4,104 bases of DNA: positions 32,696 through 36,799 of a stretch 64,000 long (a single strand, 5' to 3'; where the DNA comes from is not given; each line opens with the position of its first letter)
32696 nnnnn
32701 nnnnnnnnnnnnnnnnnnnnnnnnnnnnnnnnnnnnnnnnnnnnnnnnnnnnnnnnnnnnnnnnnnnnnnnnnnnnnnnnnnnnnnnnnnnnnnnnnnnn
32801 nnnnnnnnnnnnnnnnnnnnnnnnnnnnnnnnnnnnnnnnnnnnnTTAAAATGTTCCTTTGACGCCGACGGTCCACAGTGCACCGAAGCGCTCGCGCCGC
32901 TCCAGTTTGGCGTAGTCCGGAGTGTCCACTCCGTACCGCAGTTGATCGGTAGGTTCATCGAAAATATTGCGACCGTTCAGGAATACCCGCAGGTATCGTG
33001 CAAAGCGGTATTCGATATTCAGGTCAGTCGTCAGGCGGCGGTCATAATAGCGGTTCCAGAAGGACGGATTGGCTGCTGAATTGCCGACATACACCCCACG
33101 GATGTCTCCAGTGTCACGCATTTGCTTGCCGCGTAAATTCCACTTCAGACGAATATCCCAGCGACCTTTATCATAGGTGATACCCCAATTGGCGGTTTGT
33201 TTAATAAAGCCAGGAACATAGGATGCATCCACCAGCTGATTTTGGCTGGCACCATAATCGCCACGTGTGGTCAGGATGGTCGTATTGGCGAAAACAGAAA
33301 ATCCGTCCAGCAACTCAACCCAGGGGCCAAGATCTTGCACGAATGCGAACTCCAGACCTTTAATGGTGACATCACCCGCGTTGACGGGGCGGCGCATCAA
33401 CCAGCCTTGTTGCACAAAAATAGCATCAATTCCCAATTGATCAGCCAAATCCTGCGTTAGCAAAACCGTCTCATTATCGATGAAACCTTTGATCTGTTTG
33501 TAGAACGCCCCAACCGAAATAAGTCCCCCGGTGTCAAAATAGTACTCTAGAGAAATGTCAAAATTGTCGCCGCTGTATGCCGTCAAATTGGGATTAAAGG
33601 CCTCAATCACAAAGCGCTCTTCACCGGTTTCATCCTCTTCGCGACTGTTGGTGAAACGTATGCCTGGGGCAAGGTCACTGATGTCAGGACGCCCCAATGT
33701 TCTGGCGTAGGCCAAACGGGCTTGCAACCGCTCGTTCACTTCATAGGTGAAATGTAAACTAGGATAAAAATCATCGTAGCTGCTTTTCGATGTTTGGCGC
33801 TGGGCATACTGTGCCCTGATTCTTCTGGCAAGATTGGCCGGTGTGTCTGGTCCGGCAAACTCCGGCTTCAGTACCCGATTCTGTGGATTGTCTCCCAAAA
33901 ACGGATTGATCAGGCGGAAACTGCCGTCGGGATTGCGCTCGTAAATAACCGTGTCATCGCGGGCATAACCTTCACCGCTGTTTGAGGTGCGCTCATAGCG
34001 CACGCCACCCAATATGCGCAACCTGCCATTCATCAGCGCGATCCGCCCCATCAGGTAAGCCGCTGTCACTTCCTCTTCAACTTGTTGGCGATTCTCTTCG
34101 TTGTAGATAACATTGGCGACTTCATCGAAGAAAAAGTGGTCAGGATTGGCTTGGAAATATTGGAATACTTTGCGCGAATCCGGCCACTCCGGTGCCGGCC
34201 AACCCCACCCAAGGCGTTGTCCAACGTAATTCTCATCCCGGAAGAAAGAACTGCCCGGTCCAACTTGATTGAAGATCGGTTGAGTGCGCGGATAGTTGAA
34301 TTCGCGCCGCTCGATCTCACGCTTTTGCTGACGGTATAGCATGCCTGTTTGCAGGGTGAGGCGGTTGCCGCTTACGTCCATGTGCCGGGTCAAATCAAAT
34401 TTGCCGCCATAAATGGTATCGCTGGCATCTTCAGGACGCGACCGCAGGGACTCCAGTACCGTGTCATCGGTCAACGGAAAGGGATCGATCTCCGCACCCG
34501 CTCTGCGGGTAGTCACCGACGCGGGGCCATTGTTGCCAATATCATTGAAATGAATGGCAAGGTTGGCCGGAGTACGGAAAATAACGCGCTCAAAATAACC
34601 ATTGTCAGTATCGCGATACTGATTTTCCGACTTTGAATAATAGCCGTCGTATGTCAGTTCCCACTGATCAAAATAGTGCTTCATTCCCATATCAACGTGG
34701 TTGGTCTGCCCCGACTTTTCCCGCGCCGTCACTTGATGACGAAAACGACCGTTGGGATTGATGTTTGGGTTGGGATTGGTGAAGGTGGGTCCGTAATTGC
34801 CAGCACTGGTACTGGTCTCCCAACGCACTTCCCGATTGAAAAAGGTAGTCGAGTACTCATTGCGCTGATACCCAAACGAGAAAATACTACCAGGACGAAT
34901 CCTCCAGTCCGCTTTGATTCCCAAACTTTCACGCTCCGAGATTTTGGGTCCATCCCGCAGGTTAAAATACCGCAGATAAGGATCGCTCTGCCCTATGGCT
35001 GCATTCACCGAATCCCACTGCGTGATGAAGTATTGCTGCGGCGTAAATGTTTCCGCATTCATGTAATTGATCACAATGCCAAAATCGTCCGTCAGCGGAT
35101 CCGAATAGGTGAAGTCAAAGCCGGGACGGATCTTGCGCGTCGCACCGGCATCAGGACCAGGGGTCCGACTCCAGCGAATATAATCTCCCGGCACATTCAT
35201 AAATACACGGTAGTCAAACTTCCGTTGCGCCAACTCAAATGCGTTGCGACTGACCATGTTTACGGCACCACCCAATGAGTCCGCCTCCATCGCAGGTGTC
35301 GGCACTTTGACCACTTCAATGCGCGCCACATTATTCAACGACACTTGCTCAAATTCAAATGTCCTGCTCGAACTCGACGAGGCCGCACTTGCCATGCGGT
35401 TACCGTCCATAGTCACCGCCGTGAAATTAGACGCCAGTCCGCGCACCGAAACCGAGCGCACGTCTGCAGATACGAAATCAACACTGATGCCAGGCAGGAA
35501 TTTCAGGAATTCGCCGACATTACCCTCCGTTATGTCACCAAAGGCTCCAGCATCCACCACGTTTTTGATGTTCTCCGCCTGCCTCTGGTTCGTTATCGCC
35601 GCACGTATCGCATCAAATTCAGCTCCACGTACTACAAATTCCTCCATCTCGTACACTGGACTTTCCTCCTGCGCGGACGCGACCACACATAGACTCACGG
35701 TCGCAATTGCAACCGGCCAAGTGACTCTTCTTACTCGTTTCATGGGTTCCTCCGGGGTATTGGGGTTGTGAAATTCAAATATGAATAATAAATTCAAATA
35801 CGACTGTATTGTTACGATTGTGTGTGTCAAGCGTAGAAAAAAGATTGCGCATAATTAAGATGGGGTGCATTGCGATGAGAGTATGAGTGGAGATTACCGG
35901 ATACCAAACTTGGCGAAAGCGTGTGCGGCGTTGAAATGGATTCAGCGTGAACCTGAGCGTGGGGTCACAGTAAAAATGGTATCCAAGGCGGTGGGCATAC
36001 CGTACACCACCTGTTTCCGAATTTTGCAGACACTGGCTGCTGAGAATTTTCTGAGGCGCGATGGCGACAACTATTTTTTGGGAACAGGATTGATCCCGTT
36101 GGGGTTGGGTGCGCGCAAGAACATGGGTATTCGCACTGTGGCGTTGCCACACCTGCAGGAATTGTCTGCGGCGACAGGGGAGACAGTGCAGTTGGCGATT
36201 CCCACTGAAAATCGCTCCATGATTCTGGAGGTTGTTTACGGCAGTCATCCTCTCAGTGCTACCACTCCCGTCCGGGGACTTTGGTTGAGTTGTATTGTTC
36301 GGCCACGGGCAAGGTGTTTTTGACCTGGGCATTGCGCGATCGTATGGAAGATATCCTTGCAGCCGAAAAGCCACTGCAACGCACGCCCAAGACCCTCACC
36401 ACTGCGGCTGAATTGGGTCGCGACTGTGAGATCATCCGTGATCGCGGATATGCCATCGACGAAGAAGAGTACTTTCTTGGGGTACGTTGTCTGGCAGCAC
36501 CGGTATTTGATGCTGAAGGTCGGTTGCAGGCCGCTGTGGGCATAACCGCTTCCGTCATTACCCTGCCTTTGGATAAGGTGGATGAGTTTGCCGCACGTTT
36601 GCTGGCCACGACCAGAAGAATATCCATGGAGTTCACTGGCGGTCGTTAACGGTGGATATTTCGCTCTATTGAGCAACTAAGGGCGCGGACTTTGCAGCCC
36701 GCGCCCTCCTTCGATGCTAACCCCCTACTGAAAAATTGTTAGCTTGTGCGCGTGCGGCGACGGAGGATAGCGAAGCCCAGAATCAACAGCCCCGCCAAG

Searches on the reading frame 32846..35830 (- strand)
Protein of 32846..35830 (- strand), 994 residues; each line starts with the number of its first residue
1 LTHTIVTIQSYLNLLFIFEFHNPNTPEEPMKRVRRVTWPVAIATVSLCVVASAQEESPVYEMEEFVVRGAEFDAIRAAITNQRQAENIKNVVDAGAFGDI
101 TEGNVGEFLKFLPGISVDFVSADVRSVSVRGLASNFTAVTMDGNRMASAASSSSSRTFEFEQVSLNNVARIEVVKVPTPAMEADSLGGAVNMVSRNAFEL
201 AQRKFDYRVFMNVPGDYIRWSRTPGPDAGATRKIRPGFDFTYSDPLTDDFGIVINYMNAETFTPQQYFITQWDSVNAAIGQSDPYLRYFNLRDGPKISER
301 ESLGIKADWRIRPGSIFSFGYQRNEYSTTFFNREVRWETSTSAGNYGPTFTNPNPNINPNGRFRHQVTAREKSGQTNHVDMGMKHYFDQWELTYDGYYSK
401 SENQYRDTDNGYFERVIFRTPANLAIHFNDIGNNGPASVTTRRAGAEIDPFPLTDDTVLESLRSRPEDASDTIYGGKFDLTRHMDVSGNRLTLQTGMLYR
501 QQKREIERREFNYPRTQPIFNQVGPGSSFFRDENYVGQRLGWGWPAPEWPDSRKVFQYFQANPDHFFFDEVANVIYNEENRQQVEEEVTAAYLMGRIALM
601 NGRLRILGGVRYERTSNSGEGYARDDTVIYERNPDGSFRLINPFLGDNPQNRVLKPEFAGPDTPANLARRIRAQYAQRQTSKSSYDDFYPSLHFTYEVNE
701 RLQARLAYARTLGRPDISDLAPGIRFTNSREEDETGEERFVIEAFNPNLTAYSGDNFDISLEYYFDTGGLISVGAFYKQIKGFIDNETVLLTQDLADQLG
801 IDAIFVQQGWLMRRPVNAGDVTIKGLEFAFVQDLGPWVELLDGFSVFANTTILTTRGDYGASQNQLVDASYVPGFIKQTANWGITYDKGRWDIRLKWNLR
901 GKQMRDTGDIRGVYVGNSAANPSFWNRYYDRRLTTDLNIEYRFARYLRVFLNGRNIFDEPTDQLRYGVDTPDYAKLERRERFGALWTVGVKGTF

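Call 31: search_protein_families(library=pfam, max_evalue=0.001, proteins=[window:32846-35830:-])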
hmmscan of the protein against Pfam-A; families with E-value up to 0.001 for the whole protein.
window:32846-35830:- (994 aa): 2 families
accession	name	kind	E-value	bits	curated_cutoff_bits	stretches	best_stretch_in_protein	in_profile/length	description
PF00593.30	TonB_dep_Rec_b-barrel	-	1.8e-30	107.6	27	1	323-956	7-436/436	TonB dependent receptor-like, beta-barrel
PF07715.20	Plug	-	8.3e-12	46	23.9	1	84-188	4-106/107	TonB-dependent Receptor Plug Domain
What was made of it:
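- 32846..35830 (-): TonB-dependent receptor flanking the regulator and the PEP-CTERM gene. Plug and TonB_dep_Rec_b-barrel domains (call 31).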

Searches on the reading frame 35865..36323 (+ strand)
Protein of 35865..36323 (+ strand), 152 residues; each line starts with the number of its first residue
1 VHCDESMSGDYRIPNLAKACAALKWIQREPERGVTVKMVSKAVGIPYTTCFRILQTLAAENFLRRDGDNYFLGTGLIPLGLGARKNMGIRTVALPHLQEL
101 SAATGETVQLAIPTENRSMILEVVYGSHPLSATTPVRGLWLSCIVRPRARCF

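Call 31: search_protein_families(library=pfam, max_evalue=0.001, proteins=[window:35865-36323:+])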
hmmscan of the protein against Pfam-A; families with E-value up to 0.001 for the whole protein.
window:35865-36323:+ (152 aa): 3 families
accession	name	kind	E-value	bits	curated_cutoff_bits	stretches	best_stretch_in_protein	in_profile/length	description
PF09339.16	HTH_IclR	-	3.5e-08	33.5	22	1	16-67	2-52/52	IclR helix-turn-helix domain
PF01614.24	IclR_C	-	2.9e-05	24.1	24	1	85-134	5-54/174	Bacterial transcriptional regulator IclR C-terminal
PF12802.13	MarR_2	-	0.0005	20.6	27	1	20-65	8-52/61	MarR family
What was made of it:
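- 35865..36649 (+): IclR-family regulator of the locus, split by a missing base at about 36265. HTH_IclR and IclR_C lie on two overlapping ORFs (call 31).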

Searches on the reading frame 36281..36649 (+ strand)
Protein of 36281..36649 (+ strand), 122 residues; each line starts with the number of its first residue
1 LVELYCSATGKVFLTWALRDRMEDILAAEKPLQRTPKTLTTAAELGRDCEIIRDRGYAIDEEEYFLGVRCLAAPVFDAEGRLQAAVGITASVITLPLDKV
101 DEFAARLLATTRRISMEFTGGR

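Call 31: search_protein_families(library=pfam, max_evalue=0.001, proteins=[window:36281-36649:+])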
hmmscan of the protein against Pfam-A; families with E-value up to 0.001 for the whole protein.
window:36281-36649:+ (122 aa): 1 family
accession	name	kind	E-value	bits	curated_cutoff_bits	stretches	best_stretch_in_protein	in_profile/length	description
PF01614.24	IclR_C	-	1.1e-27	97.1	24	1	2-115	60-173/174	Bacterial transcriptional regulator IclR C-terminal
